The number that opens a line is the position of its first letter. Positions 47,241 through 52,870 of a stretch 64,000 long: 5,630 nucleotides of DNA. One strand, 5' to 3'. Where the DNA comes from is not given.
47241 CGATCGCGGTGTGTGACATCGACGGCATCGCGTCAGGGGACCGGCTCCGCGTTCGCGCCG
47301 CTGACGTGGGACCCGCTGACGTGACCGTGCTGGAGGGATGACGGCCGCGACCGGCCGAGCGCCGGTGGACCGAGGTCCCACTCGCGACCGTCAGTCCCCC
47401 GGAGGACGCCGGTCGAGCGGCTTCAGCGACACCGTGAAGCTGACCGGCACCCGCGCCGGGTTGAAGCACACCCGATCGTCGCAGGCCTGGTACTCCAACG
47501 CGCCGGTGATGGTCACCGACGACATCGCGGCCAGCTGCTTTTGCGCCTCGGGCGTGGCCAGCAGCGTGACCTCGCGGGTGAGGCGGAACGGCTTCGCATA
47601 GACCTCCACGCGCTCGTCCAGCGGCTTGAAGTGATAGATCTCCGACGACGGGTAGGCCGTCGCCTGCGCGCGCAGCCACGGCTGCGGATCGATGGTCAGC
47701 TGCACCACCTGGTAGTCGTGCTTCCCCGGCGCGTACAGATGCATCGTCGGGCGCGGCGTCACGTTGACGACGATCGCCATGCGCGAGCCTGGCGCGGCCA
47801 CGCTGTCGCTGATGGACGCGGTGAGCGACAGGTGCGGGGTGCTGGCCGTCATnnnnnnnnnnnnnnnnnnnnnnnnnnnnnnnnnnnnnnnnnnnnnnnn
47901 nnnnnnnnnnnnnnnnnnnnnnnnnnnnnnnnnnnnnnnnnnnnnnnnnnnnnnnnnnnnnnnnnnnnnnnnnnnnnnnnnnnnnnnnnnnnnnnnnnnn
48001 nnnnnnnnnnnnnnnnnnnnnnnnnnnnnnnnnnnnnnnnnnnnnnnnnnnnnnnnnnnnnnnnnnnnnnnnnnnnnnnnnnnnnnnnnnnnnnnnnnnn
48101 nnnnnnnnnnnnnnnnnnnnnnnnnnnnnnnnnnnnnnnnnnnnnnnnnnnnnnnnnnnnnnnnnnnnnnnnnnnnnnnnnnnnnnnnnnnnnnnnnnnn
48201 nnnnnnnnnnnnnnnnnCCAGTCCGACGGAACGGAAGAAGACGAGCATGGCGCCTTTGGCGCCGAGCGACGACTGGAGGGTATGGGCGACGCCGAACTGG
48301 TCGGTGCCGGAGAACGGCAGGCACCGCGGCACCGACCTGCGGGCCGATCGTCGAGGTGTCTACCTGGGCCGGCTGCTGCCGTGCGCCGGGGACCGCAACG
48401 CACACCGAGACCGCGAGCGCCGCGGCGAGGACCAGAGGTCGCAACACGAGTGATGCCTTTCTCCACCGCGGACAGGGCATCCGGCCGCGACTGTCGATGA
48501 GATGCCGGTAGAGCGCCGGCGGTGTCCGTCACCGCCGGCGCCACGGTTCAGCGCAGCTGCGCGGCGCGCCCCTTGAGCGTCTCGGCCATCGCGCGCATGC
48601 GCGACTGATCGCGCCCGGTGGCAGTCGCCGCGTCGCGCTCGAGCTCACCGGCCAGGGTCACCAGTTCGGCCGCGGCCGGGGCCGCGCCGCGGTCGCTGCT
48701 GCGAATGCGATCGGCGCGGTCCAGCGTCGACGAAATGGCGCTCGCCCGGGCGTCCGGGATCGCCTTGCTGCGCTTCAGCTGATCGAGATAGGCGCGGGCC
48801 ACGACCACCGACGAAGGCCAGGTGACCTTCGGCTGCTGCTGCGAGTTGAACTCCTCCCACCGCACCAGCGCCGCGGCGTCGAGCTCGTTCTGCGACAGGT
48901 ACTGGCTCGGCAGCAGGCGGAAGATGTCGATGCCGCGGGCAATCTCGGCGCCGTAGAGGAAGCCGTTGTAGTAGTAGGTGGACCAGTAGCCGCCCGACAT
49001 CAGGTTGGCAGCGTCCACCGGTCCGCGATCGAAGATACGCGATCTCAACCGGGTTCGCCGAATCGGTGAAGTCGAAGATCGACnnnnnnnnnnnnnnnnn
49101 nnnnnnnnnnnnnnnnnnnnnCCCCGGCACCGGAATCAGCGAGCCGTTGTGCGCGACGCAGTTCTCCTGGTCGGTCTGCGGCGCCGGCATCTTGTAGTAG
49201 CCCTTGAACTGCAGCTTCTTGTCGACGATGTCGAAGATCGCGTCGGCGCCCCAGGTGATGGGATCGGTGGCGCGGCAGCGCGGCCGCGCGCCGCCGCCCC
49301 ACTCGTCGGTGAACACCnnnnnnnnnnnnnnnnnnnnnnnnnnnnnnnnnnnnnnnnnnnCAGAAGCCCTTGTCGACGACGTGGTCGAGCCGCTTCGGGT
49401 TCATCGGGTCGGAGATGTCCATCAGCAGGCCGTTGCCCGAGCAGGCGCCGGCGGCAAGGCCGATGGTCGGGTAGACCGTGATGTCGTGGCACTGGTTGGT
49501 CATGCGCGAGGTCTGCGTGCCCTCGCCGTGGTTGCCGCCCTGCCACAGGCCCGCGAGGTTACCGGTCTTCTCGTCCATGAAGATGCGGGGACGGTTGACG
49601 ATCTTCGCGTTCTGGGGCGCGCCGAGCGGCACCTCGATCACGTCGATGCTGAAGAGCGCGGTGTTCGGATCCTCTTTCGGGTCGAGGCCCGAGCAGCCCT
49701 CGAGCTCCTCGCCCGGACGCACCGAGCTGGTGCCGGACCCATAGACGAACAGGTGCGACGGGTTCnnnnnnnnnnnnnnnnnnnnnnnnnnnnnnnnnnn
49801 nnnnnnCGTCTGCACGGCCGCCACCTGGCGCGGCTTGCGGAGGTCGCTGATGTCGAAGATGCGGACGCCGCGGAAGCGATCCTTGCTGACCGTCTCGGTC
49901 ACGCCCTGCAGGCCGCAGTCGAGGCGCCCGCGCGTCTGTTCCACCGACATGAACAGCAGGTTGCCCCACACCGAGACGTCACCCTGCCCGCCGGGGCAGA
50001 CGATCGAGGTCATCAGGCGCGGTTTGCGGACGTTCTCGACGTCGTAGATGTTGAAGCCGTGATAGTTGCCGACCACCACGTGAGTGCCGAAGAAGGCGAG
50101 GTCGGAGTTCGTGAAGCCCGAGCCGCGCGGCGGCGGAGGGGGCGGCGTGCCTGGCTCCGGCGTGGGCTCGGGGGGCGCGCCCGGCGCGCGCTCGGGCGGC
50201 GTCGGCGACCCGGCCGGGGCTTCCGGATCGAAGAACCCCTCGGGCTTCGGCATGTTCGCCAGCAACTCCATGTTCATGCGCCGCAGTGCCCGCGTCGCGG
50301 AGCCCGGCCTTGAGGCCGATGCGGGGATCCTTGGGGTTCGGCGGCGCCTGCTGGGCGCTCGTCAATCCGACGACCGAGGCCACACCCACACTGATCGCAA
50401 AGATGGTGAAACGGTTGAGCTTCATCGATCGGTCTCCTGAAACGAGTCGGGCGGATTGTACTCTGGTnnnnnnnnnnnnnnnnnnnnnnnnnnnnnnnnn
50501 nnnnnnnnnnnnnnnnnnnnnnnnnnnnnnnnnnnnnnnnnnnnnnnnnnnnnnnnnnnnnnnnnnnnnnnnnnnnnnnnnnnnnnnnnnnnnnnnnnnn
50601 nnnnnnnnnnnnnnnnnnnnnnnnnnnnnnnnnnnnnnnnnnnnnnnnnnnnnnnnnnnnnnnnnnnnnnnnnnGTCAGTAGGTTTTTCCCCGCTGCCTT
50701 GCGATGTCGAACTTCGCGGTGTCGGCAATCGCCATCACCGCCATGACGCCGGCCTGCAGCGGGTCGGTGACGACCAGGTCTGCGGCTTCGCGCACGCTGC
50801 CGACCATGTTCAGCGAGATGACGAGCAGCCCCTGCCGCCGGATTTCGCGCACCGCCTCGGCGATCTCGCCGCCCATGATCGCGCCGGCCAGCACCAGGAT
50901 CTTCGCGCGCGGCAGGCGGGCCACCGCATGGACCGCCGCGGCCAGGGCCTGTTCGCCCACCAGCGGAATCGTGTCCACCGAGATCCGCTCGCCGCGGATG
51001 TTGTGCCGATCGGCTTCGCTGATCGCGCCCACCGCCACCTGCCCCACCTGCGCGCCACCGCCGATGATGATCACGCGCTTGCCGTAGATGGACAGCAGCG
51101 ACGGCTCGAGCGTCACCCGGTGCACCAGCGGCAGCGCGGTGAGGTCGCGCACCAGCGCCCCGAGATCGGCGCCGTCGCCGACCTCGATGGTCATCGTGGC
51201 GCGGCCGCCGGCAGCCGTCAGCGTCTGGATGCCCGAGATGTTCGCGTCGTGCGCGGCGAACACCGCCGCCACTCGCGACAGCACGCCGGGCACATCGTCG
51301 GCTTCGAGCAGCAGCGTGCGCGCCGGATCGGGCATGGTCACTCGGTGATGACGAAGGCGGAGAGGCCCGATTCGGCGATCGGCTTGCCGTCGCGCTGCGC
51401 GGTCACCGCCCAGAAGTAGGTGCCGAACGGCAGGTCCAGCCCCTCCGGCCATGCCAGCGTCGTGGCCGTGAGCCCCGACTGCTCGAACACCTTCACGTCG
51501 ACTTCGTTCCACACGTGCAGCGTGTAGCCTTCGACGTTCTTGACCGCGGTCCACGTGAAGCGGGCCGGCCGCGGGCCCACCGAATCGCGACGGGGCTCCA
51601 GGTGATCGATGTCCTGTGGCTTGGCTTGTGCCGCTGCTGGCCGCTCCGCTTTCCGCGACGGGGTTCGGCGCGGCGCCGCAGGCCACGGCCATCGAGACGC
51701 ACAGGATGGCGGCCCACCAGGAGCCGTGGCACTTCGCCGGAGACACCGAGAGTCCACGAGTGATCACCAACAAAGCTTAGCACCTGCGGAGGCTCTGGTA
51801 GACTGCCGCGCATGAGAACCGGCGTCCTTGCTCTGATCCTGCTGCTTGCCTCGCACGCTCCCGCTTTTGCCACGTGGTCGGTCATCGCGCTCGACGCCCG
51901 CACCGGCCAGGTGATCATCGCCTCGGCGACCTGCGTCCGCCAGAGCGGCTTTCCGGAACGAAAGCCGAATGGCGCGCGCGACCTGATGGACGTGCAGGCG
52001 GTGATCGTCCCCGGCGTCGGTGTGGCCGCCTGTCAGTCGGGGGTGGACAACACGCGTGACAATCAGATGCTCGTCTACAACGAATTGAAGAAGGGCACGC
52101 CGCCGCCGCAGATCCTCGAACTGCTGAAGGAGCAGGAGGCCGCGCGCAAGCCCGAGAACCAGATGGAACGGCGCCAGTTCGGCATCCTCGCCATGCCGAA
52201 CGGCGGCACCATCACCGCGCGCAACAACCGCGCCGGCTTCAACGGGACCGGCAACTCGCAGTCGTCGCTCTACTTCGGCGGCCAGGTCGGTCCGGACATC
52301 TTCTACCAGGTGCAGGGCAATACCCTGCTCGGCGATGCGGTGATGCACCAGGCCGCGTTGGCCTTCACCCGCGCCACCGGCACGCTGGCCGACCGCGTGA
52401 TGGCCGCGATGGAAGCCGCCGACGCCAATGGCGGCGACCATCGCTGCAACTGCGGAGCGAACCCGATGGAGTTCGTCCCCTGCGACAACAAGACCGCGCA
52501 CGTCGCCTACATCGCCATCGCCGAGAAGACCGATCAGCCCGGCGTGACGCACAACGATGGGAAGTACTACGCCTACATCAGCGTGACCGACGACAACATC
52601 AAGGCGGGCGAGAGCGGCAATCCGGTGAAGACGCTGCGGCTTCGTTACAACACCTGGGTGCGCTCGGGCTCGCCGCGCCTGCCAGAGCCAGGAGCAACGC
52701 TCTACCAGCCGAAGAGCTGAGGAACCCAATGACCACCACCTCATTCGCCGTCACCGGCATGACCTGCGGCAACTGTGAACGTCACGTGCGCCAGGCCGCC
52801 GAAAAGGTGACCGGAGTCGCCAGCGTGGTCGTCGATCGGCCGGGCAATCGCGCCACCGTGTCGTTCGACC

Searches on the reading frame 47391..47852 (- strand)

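Call 82: search_protein_families(library=pfam, proteins=[window:47391-47852:-], max_evalue=0.00001)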
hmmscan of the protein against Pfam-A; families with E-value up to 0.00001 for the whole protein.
window:47391-47852:- (153 aa): 1 family
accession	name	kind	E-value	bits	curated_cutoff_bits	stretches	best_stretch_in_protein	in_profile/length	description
PF11412.14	DsbD_N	-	7.1e-06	26.5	25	1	20-133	15-111/119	Thiol:disulfide interchange protein DsbD, N-terminal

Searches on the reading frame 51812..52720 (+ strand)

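Call 82: search_protein_families(library=pfam, proteins=[window:51812-52720:+], max_evalue=0.00001)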
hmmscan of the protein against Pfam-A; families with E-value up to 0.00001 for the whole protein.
window:51812-52720:+ (302 aa): 1 family
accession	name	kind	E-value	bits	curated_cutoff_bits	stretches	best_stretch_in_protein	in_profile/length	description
PF06267.17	DUF1028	-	1.1e-16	61.7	26.2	1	21-212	1-159/193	Family of unknown function (DUF1028)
